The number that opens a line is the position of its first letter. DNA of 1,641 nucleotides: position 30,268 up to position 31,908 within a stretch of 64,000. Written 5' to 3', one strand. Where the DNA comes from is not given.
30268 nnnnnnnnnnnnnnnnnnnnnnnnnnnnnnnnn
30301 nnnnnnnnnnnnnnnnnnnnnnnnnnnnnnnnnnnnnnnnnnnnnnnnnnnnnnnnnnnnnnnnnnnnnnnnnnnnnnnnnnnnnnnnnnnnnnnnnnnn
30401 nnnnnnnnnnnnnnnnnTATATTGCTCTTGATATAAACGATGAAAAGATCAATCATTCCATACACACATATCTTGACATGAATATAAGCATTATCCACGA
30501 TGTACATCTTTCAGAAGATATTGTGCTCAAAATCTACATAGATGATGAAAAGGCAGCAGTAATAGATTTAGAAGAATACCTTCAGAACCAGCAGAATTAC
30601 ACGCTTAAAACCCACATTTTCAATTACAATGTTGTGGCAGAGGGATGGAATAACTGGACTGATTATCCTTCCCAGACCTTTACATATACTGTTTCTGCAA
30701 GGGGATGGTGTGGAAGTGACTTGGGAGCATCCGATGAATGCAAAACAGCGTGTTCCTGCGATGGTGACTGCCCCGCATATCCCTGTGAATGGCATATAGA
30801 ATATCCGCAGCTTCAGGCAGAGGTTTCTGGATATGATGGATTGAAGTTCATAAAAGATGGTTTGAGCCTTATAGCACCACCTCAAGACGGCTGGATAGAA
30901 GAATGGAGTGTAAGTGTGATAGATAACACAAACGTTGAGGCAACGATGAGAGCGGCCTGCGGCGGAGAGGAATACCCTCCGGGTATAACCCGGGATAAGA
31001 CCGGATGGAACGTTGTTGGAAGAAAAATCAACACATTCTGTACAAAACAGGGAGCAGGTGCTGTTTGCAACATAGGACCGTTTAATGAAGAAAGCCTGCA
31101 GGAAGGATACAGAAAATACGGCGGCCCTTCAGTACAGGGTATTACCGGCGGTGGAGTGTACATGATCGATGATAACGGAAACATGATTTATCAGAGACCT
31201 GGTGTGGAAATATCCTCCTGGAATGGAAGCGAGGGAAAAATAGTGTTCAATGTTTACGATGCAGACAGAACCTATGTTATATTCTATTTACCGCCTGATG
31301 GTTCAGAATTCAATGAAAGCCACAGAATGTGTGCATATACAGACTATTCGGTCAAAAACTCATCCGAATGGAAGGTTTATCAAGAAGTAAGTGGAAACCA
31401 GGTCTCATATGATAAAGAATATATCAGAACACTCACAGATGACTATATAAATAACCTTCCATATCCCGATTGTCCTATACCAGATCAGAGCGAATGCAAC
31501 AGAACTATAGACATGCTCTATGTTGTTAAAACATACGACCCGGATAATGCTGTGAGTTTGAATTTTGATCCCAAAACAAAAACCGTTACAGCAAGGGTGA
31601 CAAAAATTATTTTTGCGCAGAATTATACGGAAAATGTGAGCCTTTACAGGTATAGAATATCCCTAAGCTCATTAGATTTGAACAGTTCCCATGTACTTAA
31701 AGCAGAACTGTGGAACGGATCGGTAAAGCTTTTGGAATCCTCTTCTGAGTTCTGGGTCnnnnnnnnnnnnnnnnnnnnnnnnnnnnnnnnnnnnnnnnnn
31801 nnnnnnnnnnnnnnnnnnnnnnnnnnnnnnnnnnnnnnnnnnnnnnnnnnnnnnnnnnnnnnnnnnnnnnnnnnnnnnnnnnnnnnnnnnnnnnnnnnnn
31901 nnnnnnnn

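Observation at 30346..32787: Large secreted protein built from DNDCDG 'MopE-like' cysteine repeats with a possible sortase-type C-terminal anchor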

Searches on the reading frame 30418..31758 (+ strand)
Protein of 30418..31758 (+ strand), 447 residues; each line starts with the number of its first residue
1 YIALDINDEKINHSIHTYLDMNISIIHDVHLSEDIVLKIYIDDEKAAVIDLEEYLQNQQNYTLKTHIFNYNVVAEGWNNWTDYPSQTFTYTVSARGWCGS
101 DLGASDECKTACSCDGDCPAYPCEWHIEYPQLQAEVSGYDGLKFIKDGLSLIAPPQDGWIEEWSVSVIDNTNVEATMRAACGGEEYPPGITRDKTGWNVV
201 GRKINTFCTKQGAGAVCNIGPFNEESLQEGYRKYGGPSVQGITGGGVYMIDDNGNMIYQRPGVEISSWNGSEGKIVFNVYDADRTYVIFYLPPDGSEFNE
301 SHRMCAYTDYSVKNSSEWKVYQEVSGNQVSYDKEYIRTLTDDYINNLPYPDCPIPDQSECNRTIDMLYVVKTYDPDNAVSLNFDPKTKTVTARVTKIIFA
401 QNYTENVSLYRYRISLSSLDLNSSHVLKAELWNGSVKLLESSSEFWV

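Call 18: find_related_loci(query=A2, collection=genome_contigs, flank=10000)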
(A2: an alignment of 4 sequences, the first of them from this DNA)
Query A2 (445 aa) in genome_contigs; peptide patterns used: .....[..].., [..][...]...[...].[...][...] (x = any residue, [..] = any of these).
55 stretches matched a pattern, but none encodes a relative of the query by tblastn (E <= 1e-3).

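Call 27: search_protein_representatives(alignment_id=A2)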
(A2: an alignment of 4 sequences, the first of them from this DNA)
Query: 4 sequences, 443 profile positions. Proteins with E-value up to 0.001 (for the whole library): 60; up to 1e-10: 55; up to 1e-30: 35. The best 60 are listed.
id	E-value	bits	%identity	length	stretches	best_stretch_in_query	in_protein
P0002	1.9e-225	765.3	-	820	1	1-443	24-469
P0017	9.5e-83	295.0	-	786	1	2-438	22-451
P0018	1.9e-64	234.7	-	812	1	16-438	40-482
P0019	3.8e-64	233.7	-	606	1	17-435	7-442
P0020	6.9e-57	209.8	-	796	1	2-431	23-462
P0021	1.1e-55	205.8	-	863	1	2-416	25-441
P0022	2.6e-55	204.6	-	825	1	2-437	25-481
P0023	3.3e-54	201.0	-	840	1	2-409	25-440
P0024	1.7e-52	195.3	-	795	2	126-434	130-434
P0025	3.5e-52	194.3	-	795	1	2-443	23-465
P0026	3.0e-51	191.2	-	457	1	2-430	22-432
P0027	1.2e-50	189.2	-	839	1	4-400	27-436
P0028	2.8e-49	184.7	-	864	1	2-443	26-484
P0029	3.2e-49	184.5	-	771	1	22-442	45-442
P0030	5.0e-49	183.9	-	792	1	25-435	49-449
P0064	4.6e-16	75.3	-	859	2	219-437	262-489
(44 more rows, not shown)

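Call 53: find_homologous_proteins(query=A4, max_evalue=0.00001)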
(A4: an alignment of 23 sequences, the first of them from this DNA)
Query A4 (23 sequences) (447 aa, profile of the alignment): 3 proteins with E <= 0.00001 among 4667 candidates.
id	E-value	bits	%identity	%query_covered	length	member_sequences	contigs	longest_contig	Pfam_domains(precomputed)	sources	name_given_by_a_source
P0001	5.0e-146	505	100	100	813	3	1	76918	PF11617.14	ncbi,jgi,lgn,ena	-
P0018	9.5e-133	461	31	95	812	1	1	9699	PF11617.14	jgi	jgi:hypothetical protein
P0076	5.0e-130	452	31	95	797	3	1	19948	PF11617.14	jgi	-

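Call 54: find_encoding_contigs(protein=P0076, flank=10000, max_places=2)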
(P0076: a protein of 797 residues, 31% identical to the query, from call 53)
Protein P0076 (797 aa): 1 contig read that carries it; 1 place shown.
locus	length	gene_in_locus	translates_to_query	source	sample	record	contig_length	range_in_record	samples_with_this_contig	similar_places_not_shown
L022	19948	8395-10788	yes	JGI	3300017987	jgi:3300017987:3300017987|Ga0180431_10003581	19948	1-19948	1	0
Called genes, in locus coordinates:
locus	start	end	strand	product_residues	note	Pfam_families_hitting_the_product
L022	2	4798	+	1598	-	?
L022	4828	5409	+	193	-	-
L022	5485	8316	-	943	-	PF00270:DEAD, PF04851:ResIII, PF00271:Helicase_C, PF19306:WHD_Lhr, PF08494:DEAD_assoc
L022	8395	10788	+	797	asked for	PF11617:Cu-binding_MopE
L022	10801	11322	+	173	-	PF13238:AAA_18 (faint), PF13521:AAA_28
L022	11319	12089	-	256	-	PF23023:Anti-Pycsar_Apyc1 (weak), PF12706:Lactamase_B_2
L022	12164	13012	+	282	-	PF00480:ROK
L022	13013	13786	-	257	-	PF00483:NTP_transferase, PF12804:NTP_transf_3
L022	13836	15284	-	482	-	PF00133:tRNA-synt_1 (faint), PF01406:tRNA-synt_1e, PF09334:tRNA-synt_1g (weak), PF09190:DALR_2, PF23493:CysS_C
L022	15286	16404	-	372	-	PF00291:PALP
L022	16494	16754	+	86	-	PF01247:Ribosomal_L35Ae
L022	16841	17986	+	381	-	PF07690:MFS_1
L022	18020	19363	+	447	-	PF00149:Metallophos, PF12850:Metallophos_2 (weak)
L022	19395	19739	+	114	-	-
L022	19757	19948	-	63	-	?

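Call 55: find_encoding_contigs(protein=P0017, flank=10000, max_places=2)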
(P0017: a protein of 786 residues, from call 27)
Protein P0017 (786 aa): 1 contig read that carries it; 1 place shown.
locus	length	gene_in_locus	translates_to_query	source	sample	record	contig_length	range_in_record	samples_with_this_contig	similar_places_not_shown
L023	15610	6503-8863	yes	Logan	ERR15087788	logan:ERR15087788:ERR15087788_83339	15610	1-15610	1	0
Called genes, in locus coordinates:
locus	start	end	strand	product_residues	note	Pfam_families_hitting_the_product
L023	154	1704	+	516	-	-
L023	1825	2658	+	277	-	PF13384:HTH_23 (weak), PF13518:HTH_28, PF13551:HTH_29 (weak), PF02796:HTH_7 (weak), PF13276:HTH_21 (faint), PF13565:HTH_32, PF00665:rve, PF24764:rva_4 (weak)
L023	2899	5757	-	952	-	PF00270:DEAD, PF04851:ResIII, PF00271:Helicase_C, PF19306:WHD_Lhr, PF08494:DEAD_assoc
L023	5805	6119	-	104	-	PF01988:VIT1 (weak)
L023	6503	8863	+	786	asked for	PF11617:Cu-binding_MopE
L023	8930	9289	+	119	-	-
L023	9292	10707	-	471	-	PF01406:tRNA-synt_1e, PF01921:tRNA-synt_1f (faint), PF09334:tRNA-synt_1g, PF09190:DALR_2, PF23493:CysS_C (weak)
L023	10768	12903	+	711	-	-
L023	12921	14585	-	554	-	PF00749:tRNA-synt_1c, PF03950:tRNA-synt_1c_C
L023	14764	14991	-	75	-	-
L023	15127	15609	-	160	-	?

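Call 56: find_encoding_contigs(protein=P0018, flank=8000, max_places=2)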
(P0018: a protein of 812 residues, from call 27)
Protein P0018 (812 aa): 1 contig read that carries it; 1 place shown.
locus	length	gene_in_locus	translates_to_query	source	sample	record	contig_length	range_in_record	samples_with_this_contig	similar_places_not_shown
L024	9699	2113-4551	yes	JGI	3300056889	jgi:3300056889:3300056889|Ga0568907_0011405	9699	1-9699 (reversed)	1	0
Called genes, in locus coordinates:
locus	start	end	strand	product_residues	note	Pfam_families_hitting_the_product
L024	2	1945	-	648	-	?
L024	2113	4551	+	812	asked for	PF11617:Cu-binding_MopE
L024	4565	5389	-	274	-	PF23023:Anti-Pycsar_Apyc1 (faint), PF13483:Lactamase_B_3, PF12706:Lactamase_B_2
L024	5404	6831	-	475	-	PF00133:tRNA-synt_1 (faint), PF01406:tRNA-synt_1e, PF01921:tRNA-synt_1f (faint), PF09334:tRNA-synt_1g (weak), PF09190:DALR_2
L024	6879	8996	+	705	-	-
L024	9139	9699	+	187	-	?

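Call 57: find_encoding_contigs(protein=P0025, flank=8000, max_places=2)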
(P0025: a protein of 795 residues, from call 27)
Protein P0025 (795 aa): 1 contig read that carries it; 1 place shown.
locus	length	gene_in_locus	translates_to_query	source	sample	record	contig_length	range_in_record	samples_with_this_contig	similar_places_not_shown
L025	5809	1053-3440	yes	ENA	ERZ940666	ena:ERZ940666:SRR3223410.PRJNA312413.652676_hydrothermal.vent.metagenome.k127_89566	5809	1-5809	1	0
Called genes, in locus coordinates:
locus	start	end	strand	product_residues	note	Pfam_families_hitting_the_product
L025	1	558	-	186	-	?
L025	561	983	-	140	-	PF00164:Ribosom_S12_S23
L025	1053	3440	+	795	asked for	PF11617:Cu-binding_MopE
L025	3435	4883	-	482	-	PF00133:tRNA-synt_1 (faint), PF01406:tRNA-synt_1e, PF09334:tRNA-synt_1g (weak), PF09190:DALR_2, PF23493:CysS_C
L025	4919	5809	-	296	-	?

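Call 58: find_encoding_contigs(protein=P0064, flank=8000, max_places=2)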
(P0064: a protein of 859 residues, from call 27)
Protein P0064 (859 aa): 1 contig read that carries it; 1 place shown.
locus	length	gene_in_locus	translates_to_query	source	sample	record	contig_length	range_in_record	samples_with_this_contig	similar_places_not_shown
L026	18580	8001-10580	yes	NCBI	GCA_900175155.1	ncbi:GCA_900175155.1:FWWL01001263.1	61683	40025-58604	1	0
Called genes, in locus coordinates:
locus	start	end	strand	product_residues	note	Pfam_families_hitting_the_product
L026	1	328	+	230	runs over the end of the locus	PF00149:Metallophos (weak)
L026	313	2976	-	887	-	PF00270:DEAD, PF04851:ResIII, PF00271:Helicase_C, PF19306:WHD_Lhr, PF08494:DEAD_assoc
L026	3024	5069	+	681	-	-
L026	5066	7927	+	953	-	-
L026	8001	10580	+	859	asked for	PF11617:Cu-binding_MopE (weak)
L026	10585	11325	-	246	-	PF23023:Anti-Pycsar_Apyc1, PF13483:Lactamase_B_3 (weak), PF12706:Lactamase_B_2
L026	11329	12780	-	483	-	PF01406:tRNA-synt_1e, PF01921:tRNA-synt_1f (faint), PF09334:tRNA-synt_1g (faint), PF00133:tRNA-synt_1 (faint), PF09190:DALR_2, PF23493:CysS_C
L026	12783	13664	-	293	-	PF00291:PALP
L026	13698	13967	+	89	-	PF01247:Ribosomal_L35Ae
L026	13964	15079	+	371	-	PF00149:Metallophos (weak), PF12850:Metallophos_2 (faint)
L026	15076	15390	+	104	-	PF02686:GatC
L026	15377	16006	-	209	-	PF01876:RNase_P_p30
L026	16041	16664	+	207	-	PF01135:PCMT, PF00398:RrnaAD (weak), PF13847:Methyltransf_31 (weak), PF13649:Methyltransf_25 (weak)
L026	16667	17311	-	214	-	PF00753:Lactamase_B, PF19583:ODP (weak)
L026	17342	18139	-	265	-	PF01351:RNase_HII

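Call 71: predict_structure(alignment_id=A4)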
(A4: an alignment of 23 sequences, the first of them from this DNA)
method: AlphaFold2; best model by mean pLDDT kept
length: 447 residues; sequences in the alignment: 23
mean_pLDDT: 91.0   pTM: 0.69
mean pLDDT of the five models: 91.0, 91.0, 90.3, 90.3, 89.4
residues with pLDDT >= 90: 323; 70-90: 112; 50-70: 12; < 50: 0
segments of 3 or more residues with pLDDT < 50: none
pLDDT, mean of each block of 10 residues (from residue 1): 86 88 93 92 95 82 95 94 94 94 84 70 91 95 96 89 95 96 90 88 87 92 93 89 91 91 90 93 92 93 96 92 96 95 91 67 93 94 96 93 92 91 94 93 93
secondary structure, 60 per line:
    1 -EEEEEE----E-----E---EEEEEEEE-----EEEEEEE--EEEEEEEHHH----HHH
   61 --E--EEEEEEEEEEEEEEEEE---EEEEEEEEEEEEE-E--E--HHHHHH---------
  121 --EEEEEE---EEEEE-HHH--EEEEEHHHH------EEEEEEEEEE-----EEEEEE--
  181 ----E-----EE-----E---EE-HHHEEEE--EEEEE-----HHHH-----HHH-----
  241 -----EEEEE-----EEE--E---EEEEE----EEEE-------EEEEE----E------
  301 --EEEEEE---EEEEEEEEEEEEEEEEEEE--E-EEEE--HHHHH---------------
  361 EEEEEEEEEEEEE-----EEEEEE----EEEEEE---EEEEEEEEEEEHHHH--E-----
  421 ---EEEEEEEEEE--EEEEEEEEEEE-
elements in order: E2-7 E22-29 E35-41 E44-50 E66-82 E86-98 H106-111 E123-128 E132-136 E143-147 H148-151 E158-167 E173-178 E208-211 E214-218 H224-227 E246-250 E256-258 E265-269 E274-277 E285-289 E303-308 E312-330 E335-338 H341-345 E361-373 E379-384 E389-394 E398-408 H409-412 E424-433 E436-446

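Call 77: fold_search(model_id=the predicted structure, library=pdb)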
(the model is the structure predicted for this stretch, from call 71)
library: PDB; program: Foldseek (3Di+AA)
matches with E <= 10: 1256; with E <= 0.001: 0
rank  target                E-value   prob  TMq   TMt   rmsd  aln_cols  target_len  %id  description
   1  9dmx_A                2.7e-03  0.07  0.07  0.07  50.4       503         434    6  Crystal structure of shark UrIg2 V-C1-C2-C3 domains (released 2025-07-23)
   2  5mol_A                4.9e-03  0.08  0.08  0.10  47.9       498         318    6  Human IgE-Fc crystal structure (released 2018-01-10)
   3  8y81_E                5.7e-03  0.07  0.08  0.10  45.2       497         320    7  Structure of the ige-fc bound to its high affinity receptor fc(epsilon)ri (released 2024-07-10)
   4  6zqk_A                6.7e-03  0.08  0.09  0.09  48.8       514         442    8  HER2-binding scFv-Fab fusion 841 (released 2021-06-30)
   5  9qvf_C                9.3e-03  0.08  0.09  0.13  39.9       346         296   10  Turnip Crinkle Virus: virus-like particles (TCV-P38+1) (released 2025-04-23)
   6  5g64_A                1.1e-02  0.04  0.06  0.08  48.8       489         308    8  The complex between human IgE-Fc and two anti-IgE Fab fragments (released 2017-05-03)
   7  8f9w_D                1.4e-02  0.07  0.06  0.12  28.8       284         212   10  Crystal structure of Ky15.8 Fab in complex with circumsporozoite protein NPDP peptide (released 2023-11-01)
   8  8vdk                  1.6e-02  0.08  0.11  0.11  43.4       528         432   11  Crystal Structure of LPXTG-motif Cell Wall Anchor Domain Protein MSCRAMM_SdrD from Staphylococcus aureus (released 2024-08-07)
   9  6d01_H                1.7e-02  0.13  0.09  0.16  29.0       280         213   12  Crystal structure of 1210 Fab in complex with circumsporozoite protein NANP5 (released 2018-06-13)
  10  6bi0_M                1.7e-02  0.10  0.08  0.15  28.9       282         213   11  Trastuzumab Fab N158A, D185A, K190A (Light Chain) Triple Mutant. (released 2018-02-14)
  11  8vvm_C                1.7e-02  0.08  0.07  0.13  28.9       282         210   11  Structure of FabS1CE1-EPR1-1 in complex with the erythropoietin receptor (released 2024-07-10)
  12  8vtp_G                1.7e-02  0.08  0.07  0.13  29.0       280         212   12  Structure of FabS1CE-EPR-1, a high affinity antibody for the erythropoeitin receptor (released 2024-07-10)
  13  5m3v_A                1.8e-02  0.08  0.08  0.13  33.3       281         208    8  BEAT Fc (released 2017-05-10)
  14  1o0v_B                1.9e-02  0.05  0.08  0.10  45.4       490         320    6  The crystal structure of IgE Fc reveals an asymmetrically bent conformation (released 2002-09-18)
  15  7f35_C                2.0e-02  0.10  0.07  0.15  28.1       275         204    9  Crystal structure of anti S-gatifloxacin antibody Fab fragment in complex with S-gatifloxacin (released 2021-12-29)
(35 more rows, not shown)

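Call 78: search_solved_structures(query=A4, max_evalue=10, show_alignments=2)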
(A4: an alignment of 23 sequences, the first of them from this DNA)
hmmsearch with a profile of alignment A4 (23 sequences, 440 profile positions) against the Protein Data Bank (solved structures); distinct sequences matched with E-value up to 10: 0.

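Call 82: fold_search(model_id=the predicted structure, library=viral)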
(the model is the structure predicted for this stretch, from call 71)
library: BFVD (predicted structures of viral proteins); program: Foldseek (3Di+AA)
matches with E <= 10: 661; with E <= 0.001: 0
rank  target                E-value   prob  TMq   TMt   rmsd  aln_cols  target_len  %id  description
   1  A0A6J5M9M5            2.6e-03  0.35  0.15  0.06  26.5       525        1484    8  Uncharacterized protein [uncultured Caudovirales phage]
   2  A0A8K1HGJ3            5.0e-03  0.03  0.06  0.06  46.6       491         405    9  Capsid protein [Red panda feces-associated circular DNA virus 19]
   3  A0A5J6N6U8            1.0e-02  0.05  0.08  0.08  38.2       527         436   10  M polyprotein (Fragment) [Sarawak mobatvirus]
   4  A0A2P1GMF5            1.7e-02  0.05  0.10  0.08  40.8       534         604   13  Capsid protein [Wenling plagiopsetta astrovirus]
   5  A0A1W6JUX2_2          1.7e-02  0.04  0.08  0.05  39.0       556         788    7  Uncharacterized protein [Vibrio phage pVco-5]
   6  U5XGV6                2.1e-02  0.07  0.08  0.06  53.0       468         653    7  (no name in the UniProt tables at hand)
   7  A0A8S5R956            3.0e-02  0.04  0.10  0.08  64.5       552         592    9  Uncharacterized protein [Siphoviridae sp. ctvxh7]
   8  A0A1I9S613            3.1e-02  0.04  0.08  0.08  50.0       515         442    7  (no name in the UniProt tables at hand)
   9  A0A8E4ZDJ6            3.5e-02  0.03  0.07  0.04  51.1       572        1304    8  Uncharacterized protein [Tenacibaculum phage Gundel_1]
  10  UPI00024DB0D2         3.7e-02  0.06  0.10  0.12  42.7       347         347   11  (no name look-up for this kind of identifier)
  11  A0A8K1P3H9            4.1e-02  0.04  0.08  0.07  24.1       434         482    5  Envelope glycoprotein [Xiangshan orthomyxo-like virus]
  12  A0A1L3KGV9            4.1e-02  0.02  0.06  0.07  44.1       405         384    7  (no name in the UniProt tables at hand)
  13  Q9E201                4.3e-02  0.03  0.08  0.07  54.4       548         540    8  Glycoprotein C [Cercopithecine herpesvirus 9 (strain DHV)]
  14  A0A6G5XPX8            4.8e-02  0.02  0.08  0.05  54.9       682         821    8  (no name in the UniProt tables at hand)
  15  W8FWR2                5.7e-02  0.03  0.08  0.07  37.6       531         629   10  (no name in the UniProt tables at hand)
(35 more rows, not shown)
